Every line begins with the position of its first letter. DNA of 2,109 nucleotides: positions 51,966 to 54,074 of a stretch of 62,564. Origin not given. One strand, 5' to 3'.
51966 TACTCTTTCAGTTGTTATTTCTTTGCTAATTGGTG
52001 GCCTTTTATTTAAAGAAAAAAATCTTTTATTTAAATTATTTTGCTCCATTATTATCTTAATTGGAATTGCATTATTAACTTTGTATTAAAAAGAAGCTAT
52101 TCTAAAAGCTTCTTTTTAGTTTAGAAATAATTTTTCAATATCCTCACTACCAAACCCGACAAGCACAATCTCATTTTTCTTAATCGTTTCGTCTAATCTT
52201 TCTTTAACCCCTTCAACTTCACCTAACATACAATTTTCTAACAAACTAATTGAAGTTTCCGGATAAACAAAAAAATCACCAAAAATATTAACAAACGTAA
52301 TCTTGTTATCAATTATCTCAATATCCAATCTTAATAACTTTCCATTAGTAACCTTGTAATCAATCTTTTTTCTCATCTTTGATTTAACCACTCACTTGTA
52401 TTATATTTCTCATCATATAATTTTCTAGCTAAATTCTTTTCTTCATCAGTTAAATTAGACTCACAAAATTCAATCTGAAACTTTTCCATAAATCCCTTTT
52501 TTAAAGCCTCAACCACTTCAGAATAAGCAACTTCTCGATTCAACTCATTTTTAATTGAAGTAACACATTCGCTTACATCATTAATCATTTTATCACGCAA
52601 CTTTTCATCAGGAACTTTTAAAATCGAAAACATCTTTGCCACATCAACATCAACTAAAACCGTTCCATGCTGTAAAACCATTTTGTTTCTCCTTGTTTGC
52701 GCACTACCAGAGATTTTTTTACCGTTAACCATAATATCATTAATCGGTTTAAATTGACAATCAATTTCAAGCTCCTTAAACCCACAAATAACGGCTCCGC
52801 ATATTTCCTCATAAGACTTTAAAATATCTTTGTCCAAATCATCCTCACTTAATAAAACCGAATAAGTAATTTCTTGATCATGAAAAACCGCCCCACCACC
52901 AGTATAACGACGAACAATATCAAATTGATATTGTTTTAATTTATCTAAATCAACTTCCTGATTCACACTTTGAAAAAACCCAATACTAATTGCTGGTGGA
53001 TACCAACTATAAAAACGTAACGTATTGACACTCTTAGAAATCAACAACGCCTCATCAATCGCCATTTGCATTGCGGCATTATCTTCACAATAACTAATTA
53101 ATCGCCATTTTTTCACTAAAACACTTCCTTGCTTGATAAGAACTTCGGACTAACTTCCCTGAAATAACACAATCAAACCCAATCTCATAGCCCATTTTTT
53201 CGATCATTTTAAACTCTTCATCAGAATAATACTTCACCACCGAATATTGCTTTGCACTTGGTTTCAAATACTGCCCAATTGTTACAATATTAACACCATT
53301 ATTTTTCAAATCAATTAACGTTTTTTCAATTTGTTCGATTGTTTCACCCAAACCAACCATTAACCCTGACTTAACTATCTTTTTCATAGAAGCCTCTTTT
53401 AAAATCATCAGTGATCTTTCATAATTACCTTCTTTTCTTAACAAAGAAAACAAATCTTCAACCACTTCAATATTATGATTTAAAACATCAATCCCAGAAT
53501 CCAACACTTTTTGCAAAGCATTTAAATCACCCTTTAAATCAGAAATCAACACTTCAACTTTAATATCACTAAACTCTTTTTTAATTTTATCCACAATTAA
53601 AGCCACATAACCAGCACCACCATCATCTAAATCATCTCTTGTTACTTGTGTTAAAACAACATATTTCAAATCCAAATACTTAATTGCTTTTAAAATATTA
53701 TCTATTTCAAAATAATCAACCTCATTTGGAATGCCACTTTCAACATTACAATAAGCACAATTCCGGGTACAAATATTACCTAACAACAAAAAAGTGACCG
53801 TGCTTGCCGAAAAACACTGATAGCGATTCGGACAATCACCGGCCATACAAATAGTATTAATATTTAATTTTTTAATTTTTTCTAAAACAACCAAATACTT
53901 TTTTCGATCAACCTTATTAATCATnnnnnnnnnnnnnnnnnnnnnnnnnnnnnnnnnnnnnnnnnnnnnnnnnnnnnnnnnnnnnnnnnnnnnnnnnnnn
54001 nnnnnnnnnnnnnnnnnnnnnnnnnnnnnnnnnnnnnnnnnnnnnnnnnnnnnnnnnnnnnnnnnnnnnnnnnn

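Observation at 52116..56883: Six-gene operon linking an exported thioredoxin-CcdA fusion to an orphan GcvH, a CoADR/Nox-type flavoprotein and a full lipoylation toolkit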

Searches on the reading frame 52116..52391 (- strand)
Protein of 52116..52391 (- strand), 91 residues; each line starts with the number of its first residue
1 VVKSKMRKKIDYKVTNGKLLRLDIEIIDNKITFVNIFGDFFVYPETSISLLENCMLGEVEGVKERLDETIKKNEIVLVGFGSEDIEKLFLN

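Call 3: search_protein_families(library=pfam, proteins=[window:52116-52391:-], max_evalue=0.01)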
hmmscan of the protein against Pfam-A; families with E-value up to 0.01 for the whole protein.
window:52116-52391:- (91 aa): 1 family
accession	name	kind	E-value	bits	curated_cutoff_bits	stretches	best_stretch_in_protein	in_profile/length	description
PF10437.14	Lip_prot_lig_C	-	0.00038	20.8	24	1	20-74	17-68/85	Bacterial lipoate protein ligase C-terminus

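Call 4: search_protein_families(library=ncbifam, proteins=[window:52116-52391:-], max_evalue=0.01)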
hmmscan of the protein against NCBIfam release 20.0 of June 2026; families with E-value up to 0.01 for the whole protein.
window:52116-52391:- (91 aa): 3 families
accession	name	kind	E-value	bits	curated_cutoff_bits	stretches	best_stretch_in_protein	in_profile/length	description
NF053749.1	LplB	equivalog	7.3e-13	48.5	65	1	11-86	2-79/86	lipoate-protein ligase small subunit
NF053751.1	LplAB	exception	2.1e-10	40.1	550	1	11-85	3-81/348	lipoate-protein ligase LplAB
NF053790.1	LplA_LipA_fuse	exception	0.0012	17.5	800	1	15-76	250-309/606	bifunctional lipoate--protein ligase/lipoyl synthase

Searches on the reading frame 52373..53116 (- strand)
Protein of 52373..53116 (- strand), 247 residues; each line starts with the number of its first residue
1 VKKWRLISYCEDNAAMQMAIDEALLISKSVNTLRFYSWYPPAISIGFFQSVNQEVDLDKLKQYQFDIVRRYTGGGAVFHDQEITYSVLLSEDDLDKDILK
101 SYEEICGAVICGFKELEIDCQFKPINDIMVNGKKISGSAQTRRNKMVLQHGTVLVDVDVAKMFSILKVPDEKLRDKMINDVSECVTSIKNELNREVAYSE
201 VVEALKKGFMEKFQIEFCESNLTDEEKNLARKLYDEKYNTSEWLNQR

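Call 3: search_protein_families(library=pfam, proteins=[window:52373-53116:-], max_evalue=0.01)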
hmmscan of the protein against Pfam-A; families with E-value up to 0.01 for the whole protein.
window:52373-53116:- (247 aa): 3 families
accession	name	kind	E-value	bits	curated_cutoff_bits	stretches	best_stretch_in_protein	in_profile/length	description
PF21948.1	LplA-B_cat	-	4.2e-51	174.2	27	1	14-209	2-199/200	Lipoyl protein ligase A/B catalytic domain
PF03099.24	BPL_LplA_LipB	-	5.7e-18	65.5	21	1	52-158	13-133/133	Biotin/lipoate A/B protein ligase family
PF22453.1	TubZ-like_C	-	0.0029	18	26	0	70-113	24-66/144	Tubulin/FtsZ-like protein TubZ-like, C-terminal domain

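Call 4: search_protein_families(library=ncbifam, proteins=[window:52373-53116:-], max_evalue=0.01)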
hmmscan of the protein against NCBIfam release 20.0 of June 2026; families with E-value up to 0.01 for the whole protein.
window:52373-53116:- (247 aa): 7 families
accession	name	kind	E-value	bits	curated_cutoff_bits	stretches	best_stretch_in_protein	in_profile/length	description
NF053750.1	LplA_large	exception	2e-61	207.5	480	1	14-247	10-248/248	lipoate-protein ligase large subunit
TIGR00545.2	lipoyltrans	equivalog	3.1e-51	174.3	280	1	10-244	7-239/328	lipoate--protein ligase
NF053751.1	LplAB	exception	7.5e-46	156.7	550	1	3-245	99-345/348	lipoate-protein ligase LplAB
NF053790.1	LplA_LipA_fuse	exception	9.4e-30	103.7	800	1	31-239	31-234/606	bifunctional lipoate--protein ligase/lipoyl synthase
NF006206.0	PRK08330.1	equivalog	9.2e-06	25.2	311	1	87-219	66-180/243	biotin--protein ligase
NF053589.1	OctGcvHOcttfase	equivalog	0.0036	16.8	400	1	57-148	73-173/276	octanoyl-[GcvH]:protein N-octanoyltransferase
TIGR00121.1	birA_ligase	equivalog_domain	0.006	16.2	83.1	0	83-214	52-169/235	biotin--[acetyl-CoA-carboxylase] ligase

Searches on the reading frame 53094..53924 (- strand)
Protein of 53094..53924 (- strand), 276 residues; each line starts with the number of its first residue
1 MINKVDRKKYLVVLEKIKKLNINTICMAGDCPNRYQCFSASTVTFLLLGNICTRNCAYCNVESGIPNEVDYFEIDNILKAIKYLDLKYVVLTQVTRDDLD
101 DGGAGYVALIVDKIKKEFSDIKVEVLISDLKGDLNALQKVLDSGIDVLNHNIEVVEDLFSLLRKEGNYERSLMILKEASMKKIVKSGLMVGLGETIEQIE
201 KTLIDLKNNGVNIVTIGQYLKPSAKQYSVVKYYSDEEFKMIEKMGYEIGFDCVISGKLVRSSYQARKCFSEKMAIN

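Call 3: search_protein_families(library=pfam, proteins=[window:53094-53924:-], max_evalue=0.01)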
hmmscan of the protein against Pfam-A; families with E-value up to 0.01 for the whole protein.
window:53094-53924:- (276 aa): 1 family
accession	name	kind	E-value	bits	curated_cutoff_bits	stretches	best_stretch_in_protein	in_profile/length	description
PF04055.27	Radical_SAM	-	2.8e-19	70.3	29.5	1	48-203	3-163/166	Radical SAM superfamily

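Call 4: search_protein_families(library=ncbifam, proteins=[window:53094-53924:-], max_evalue=0.01)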
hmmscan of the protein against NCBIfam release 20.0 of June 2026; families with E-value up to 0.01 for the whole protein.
window:53094-53924:- (276 aa): 16 families
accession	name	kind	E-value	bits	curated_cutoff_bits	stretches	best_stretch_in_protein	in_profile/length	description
NF004019.1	PRK05481.1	subfamily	8.9e-95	317.2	203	1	8-273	13-281/286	lipoyl synthase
NF053790.1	LplA_LipA_fuse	exception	3.3e-90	303.4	800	1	8-267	345-605/606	bifunctional lipoate--protein ligase/lipoyl synthase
NF009544.0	PRK12928.1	subfamily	9.1e-89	297.6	210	1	12-268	36-296/300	lipoyl synthase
TIGR00510.1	lipA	equivalog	1.2e-84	284.2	310.25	1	9-273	30-298/302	lipoyl synthase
NF006308.0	PRK08508.1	equivalog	6.3e-11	42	377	1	51-244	16-213/279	biotin synthase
NF053743.1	LipS2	equivalog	1.5e-10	41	270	1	36-213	17-197/292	LipS2 family lipoyl synthase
TIGR00433.2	bioB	equivalog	4.8e-10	39.2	225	1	51-219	50-221/307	biotin synthase BioB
TIGR03910.1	pyrrolys_PylB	equivalog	5.7e-09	35.3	348.2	1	40-221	54-240/347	methylornithine synthase PylB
TIGR03956.1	rSAM_HydE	equivalog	1.9e-06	27.3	254.6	1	45-226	52-236/340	[FeFe] hydrogenase H-cluster radical SAM maturase HydE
TIGR02351.2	thiH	equivalog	7.9e-06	25.2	380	1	46-127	77-159/364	2-iminoacetate synthase ThiH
TIGR03957.1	rSAM_HmdB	equivalog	3.7e-05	23.1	320.9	1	48-207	44-207/317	5,10-methenyltetrahydromethanopterin hydrogenase cofactor biosynthesis protein HmdB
TIGR03550.1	F420_cofG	equivalog_domain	0.00079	18.7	213.35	0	43-82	5-45/322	7,8-didemethyl-8-hydroxy-5-deazariboflavin synthase CofG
NF004884.0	PRK06245.1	equivalog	0.0035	16.3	209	0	40-82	13-54/340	7,8-didemethyl-8-hydroxy-5-deazariboflavin synthase subunit CofG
TIGR04043.1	rSAM_MSMEG_0568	hypoth_equivalog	0.0039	16.2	303.7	0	75-202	149-281/354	MSMEG_0568 family radical SAM protein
NF011512.0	PRK14950.1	equivalog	0.0051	16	593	1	124-199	256-331/585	DNA polymerase III subunits gamma and tau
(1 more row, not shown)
